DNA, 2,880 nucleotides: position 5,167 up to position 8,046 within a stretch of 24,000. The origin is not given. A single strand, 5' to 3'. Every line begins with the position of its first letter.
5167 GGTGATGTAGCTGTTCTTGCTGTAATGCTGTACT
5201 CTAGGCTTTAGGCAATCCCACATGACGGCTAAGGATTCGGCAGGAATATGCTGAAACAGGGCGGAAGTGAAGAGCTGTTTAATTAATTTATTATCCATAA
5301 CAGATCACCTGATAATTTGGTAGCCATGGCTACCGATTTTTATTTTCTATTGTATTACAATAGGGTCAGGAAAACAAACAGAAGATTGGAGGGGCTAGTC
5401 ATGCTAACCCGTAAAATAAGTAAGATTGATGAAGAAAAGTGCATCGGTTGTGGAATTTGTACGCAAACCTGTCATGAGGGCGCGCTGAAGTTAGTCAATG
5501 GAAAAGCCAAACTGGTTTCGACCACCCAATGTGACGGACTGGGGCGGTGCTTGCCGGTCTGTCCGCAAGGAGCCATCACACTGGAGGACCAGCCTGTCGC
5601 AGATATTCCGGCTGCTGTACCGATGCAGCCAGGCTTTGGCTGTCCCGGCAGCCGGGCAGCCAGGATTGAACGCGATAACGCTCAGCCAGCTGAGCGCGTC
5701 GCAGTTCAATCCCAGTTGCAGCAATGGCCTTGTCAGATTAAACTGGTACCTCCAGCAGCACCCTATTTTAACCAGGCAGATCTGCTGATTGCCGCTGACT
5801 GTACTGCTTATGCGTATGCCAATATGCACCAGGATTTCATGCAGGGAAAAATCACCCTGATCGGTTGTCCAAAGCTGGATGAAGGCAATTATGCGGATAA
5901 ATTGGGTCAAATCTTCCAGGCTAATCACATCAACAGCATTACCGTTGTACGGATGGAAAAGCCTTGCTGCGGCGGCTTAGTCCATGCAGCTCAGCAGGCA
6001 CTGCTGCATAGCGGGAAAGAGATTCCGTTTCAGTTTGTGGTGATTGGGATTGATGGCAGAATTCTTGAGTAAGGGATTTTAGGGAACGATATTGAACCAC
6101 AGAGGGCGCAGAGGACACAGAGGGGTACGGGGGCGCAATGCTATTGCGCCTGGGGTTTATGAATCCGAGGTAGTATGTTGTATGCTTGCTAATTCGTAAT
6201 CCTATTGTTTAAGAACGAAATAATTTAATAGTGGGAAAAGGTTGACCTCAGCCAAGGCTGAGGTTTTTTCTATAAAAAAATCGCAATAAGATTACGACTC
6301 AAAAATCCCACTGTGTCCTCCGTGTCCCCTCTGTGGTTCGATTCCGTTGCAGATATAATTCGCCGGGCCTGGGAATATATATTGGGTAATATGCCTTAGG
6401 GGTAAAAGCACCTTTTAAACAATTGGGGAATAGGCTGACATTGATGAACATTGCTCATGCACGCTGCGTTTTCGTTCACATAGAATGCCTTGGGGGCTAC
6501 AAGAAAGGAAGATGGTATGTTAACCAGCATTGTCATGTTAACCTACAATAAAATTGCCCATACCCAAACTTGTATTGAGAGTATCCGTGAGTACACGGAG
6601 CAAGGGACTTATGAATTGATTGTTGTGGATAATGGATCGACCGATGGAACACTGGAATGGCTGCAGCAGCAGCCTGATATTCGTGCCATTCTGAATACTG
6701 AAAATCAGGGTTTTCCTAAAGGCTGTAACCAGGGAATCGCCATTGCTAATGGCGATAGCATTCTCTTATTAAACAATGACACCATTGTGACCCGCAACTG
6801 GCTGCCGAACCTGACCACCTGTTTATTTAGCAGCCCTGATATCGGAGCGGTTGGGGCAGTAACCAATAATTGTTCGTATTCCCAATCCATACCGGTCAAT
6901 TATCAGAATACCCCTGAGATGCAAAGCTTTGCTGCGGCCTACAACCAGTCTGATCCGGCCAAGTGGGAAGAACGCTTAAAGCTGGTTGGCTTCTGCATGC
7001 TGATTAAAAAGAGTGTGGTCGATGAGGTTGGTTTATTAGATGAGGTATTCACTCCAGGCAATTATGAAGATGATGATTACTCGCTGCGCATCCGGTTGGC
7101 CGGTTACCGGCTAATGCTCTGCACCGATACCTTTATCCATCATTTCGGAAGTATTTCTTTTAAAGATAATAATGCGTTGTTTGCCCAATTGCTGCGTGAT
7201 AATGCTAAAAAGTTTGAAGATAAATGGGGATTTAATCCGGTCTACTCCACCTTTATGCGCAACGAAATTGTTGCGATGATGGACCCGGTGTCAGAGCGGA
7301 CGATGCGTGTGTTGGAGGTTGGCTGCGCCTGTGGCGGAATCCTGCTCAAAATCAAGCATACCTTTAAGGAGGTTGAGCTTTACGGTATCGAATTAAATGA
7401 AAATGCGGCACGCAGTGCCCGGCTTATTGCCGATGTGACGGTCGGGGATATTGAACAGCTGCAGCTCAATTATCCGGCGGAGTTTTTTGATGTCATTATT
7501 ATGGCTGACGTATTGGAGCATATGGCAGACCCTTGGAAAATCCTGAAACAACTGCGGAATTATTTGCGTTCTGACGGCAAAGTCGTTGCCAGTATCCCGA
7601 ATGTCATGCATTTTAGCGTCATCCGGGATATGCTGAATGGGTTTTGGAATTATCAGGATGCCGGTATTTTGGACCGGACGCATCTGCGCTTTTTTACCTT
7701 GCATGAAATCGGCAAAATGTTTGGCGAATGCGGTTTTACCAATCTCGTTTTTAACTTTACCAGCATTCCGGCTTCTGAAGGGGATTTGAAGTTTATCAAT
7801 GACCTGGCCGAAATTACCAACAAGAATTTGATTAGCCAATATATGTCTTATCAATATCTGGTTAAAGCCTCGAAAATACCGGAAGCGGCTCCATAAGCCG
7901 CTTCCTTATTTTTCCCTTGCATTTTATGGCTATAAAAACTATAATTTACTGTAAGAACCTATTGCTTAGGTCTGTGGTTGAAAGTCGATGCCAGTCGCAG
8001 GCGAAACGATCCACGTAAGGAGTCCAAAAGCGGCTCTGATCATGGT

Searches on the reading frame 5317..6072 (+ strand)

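Call 53: search_protein_families(library=pfam, proteins=[window:5317-6072:+], max_evalue=0.001)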
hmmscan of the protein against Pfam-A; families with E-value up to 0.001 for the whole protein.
window:5317-6072:+ (251 aa): 9 families
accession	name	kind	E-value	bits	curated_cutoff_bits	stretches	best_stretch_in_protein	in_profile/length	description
PF00037.32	Fer4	-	1.4e-11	44.1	21.1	2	36-57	2-23/24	4Fe-4S binding domain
PF14697.11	Fer4_21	-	2.8e-10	40.6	35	1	36-89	2-59/59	4Fe-4S dicluster domain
PF12838.12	Fer4_7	-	1.8e-09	38.4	27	1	41-86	1-52/52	4Fe-4S dicluster domain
PF12837.12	Fer4_6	-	2.1e-09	37.3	25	1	36-57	3-24/24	4Fe-4S binding domain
PF25160.1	LdpA_Fe-S-bd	-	3.1e-08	33.7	27.6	1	48-89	9-45/49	LdpA Fe-S cluster-binding domain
PF13237.11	Fer4_10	-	8.6e-08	32.4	25.5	1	36-83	3-53/53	4Fe-4S dicluster domain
PF13187.11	Fer4_9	-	5.3e-07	30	27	1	41-87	1-52/52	4Fe-4S dicluster domain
PF12797.12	Fer4_2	-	8.8e-06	25.8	24.5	1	36-53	4-21/22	4Fe-4S binding domain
PF13484.11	Fer4_16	-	0.00034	21.8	30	0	72-95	2-24/66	4Fe-4S double cluster binding domain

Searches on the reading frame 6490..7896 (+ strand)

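Call 53: search_protein_families(library=pfam, proteins=[window:6490-7896:+], max_evalue=0.001)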
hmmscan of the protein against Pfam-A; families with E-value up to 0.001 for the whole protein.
window:6490-7896:+ (468 aa): 12 families
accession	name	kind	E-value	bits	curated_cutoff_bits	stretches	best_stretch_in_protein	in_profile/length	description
PF00535.33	Glycos_transf_2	-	1.7e-23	83.8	23.3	1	13-179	1-166/168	Glycosyl transferase family 2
PF13489.12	Methyltransf_23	-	1.7e-20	73.9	27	1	266-419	18-162/164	Methyltransferase domain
PF08242.18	Methyltransf_12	-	5.4e-14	53.1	30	1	275-364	1-97/98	Methyltransferase domain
PF13847.12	Methyltransf_31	-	8.1e-14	52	27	1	270-371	3-113/145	Methyltransferase domain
PF07021.18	MetW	-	1.3e-13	51.5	21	1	271-381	14-121/193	Methionine biosynthesis protein MetW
PF13641.12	Glyco_tranf_2_3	-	2.4e-13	51.1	27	1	14-234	5-224/230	Glycosyltransferase like family 2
PF08241.18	Methyltransf_11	-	1.3e-12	48.6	21.2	1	275-366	1-94/95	Methyltransferase domain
PF13649.12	Methyltransf_25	-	2.1e-10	41.6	27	1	274-363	1-97/97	Methyltransferase domain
PF05219.18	DREV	-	1.7e-07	31.1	26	1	264-434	87-250/265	DREV methyltransferase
PF13704.12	Glyco_tranf_2_4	-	9.9e-06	26.4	27.5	1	32-73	11-52/98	Glycosyl transferase family 2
PF10111.15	Glyco_tranf_2_2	-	3.3e-05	24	27.3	1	28-208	15-206/276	Glycosyltransferase like family 2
PF05401.17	NodS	-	0.00022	21.5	24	1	233-366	7-143/201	Nodulation protein S (NodS)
